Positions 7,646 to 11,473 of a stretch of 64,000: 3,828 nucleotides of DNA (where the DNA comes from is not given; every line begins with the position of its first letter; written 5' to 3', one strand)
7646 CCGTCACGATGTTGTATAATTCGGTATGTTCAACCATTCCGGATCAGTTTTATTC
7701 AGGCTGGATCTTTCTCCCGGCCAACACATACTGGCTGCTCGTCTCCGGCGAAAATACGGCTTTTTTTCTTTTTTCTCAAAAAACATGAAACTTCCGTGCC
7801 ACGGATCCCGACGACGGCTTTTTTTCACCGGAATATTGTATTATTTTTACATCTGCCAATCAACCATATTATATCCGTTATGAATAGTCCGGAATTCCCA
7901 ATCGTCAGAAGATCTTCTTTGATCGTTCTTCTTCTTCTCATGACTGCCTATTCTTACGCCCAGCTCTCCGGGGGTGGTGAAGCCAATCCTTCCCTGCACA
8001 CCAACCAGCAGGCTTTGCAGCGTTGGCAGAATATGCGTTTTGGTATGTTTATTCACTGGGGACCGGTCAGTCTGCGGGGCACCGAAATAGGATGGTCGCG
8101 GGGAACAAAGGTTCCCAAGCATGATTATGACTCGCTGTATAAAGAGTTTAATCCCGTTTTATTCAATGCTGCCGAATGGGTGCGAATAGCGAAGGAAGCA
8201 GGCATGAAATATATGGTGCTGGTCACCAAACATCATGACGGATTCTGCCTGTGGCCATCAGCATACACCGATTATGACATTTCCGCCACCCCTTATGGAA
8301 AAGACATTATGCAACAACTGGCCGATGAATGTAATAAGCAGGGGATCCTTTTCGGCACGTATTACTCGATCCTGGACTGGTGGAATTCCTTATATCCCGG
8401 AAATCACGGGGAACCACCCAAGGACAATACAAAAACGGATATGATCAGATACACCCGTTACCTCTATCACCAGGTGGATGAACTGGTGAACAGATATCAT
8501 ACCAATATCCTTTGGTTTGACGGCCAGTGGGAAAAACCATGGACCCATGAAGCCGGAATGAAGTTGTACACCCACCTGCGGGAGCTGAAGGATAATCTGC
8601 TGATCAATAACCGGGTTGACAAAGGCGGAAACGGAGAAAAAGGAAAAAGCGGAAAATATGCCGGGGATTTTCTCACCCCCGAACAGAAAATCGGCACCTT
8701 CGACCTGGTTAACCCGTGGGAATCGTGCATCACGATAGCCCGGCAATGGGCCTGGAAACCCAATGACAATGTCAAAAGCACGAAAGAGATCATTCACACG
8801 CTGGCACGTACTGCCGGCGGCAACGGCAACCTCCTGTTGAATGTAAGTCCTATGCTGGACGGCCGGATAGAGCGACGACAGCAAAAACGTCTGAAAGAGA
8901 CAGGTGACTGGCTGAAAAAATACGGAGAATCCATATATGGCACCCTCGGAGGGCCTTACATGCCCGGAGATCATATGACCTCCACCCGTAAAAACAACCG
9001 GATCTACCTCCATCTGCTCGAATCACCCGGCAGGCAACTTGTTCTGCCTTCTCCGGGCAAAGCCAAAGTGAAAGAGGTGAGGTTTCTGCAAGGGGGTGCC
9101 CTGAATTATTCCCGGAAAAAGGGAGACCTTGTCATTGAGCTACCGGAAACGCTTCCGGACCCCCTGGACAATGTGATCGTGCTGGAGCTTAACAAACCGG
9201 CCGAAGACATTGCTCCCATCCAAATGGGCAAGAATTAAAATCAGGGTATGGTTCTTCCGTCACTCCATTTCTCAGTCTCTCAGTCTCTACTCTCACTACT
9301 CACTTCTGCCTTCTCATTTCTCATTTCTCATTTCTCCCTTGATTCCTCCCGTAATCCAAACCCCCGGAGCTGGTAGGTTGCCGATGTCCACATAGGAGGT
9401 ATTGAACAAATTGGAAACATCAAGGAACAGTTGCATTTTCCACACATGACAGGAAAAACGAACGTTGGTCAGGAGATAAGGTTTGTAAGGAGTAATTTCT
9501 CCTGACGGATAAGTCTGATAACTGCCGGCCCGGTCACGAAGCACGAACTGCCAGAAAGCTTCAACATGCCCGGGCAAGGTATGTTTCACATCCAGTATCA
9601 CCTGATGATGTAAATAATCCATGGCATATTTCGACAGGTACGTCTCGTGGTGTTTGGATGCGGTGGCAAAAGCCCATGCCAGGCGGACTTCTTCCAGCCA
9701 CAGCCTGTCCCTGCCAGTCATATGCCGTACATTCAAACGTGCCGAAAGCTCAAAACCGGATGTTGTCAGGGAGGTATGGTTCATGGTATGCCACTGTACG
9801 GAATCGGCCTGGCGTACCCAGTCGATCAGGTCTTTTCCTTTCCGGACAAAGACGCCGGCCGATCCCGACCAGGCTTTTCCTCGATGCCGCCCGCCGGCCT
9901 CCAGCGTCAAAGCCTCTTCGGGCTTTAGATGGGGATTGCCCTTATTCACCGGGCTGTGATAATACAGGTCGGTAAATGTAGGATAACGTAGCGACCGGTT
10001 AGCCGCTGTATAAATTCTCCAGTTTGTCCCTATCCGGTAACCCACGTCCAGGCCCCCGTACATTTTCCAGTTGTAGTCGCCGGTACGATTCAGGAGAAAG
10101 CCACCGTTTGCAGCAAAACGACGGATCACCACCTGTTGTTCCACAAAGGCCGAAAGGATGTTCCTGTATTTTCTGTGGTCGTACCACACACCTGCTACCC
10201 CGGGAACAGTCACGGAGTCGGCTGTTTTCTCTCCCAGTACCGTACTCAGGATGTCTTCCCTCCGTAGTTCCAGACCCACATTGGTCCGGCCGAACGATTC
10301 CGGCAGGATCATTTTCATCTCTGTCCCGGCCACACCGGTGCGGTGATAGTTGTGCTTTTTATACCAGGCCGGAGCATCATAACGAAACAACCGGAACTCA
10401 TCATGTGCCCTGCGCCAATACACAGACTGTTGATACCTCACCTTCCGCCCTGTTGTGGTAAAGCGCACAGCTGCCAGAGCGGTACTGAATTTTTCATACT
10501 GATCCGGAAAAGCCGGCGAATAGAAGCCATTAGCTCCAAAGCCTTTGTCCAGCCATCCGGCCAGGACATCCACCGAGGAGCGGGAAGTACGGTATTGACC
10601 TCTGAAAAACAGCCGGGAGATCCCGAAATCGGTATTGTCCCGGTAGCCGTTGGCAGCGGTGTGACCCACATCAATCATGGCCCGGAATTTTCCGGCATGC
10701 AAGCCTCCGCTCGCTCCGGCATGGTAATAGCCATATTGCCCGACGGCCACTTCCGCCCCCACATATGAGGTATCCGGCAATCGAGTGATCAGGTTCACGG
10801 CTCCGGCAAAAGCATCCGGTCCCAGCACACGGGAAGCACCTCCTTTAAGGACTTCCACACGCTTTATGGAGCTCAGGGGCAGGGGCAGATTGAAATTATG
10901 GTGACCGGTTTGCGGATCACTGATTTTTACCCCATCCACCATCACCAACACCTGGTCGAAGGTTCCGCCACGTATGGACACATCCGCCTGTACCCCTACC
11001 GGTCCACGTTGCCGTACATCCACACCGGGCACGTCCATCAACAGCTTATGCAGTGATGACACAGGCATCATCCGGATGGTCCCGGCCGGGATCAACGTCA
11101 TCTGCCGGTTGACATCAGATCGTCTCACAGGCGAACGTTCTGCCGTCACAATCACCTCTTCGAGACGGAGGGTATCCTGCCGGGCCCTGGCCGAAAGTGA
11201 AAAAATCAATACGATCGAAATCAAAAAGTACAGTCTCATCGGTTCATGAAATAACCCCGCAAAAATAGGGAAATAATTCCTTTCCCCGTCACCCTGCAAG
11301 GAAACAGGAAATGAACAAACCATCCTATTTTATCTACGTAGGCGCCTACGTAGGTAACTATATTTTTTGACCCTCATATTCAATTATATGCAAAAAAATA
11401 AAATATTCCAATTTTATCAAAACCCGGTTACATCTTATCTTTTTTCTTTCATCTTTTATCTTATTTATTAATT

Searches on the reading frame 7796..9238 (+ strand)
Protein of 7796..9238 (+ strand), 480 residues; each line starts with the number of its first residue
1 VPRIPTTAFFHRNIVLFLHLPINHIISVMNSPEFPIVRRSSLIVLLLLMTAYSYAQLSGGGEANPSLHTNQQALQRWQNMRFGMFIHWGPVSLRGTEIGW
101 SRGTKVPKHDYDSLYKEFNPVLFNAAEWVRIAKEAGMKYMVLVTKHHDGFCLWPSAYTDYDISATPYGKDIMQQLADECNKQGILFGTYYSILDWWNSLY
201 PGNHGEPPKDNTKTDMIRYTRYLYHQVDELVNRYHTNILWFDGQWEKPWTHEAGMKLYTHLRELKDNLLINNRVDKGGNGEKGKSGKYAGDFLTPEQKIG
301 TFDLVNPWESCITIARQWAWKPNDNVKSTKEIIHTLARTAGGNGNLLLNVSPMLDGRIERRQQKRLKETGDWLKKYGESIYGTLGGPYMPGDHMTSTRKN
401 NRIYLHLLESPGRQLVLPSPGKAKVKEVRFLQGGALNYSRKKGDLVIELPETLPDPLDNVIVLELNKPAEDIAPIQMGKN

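Call 58: search_protein_families(library=pfam, proteins=[window:7796-9238:+], max_evalue=0.001)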
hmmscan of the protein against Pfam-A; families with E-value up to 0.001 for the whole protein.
window:7796-9238:+ (480 aa): 1 family
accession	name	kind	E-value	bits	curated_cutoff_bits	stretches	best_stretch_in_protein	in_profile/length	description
PF01120.23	Alpha_L_fucos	-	7.9e-85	285.8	25.2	1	69-378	21-345/345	Alpha-L-fucosidase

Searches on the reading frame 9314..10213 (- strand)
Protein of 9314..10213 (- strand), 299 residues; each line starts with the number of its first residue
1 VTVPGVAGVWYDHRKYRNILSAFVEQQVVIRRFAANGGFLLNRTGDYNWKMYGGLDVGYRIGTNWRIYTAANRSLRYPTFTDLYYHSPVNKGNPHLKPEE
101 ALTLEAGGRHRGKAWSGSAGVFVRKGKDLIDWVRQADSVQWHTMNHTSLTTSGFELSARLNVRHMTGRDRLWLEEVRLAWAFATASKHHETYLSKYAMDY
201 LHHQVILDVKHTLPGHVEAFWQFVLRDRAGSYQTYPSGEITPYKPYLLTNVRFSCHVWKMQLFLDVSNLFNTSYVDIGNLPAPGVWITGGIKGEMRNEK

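Call 65: find_homologous_proteins(query=window:9314-10213:-, max_evalue=1e-20)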
Query window:9314-10213:- (299 aa): 10 proteins with E <= 1e-20 among 1683 candidates.
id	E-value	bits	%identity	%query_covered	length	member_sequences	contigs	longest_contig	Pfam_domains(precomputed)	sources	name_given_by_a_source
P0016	6.5e-118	412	57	99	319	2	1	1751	PF00593.31,PF14905.13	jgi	-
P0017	4.6e-64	235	38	99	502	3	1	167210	PF00593.31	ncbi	ncbi:MAG: TonB-dependent receptor, partial [Prolixibacteraceae bacterium]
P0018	9.0e-59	217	36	98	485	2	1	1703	PF00593.31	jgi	jgi:iron complex outermembrane receptor protein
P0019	9.6e-51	191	39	81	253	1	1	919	PF00593.31,PF14905.13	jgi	jgi:iron complex outermembrane receptor protein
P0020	4.0e-48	183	38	77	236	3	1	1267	PF00593.31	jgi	jgi:vitamin B12 transporter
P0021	1.2e-45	174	41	72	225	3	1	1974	PF00593.31,PF14905.13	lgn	-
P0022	2.4e-42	164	33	97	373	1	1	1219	PF00593.31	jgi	jgi:iron complex outermembrane receptor protein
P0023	3.9e-33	133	30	92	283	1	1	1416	PF00593.31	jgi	jgi:iron complex outermembrane receptor protein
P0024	3.0e-25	107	32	81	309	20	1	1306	PF00593.31,PF14905.13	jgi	jgi:iron complex outermembrane receptor protein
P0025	4.1e-25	107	30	93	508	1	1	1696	PF00593.31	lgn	-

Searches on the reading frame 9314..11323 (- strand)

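Call 58: search_protein_families(library=pfam, proteins=[window:9314-11323:-], max_evalue=0.001)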
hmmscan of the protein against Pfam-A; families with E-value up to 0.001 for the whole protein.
window:9314-11323:- (669 aa): 2 families
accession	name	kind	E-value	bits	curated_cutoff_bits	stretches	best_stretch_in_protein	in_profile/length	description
PF07715.20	Plug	-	2.5e-19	70.2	23.9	1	69-175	3-107/107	TonB-dependent Receptor Plug Domain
PF00593.30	TonB_dep_Rec_b-barrel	-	1.5e-17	65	27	1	226-639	48-436/436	TonB dependent receptor-like, beta-barrel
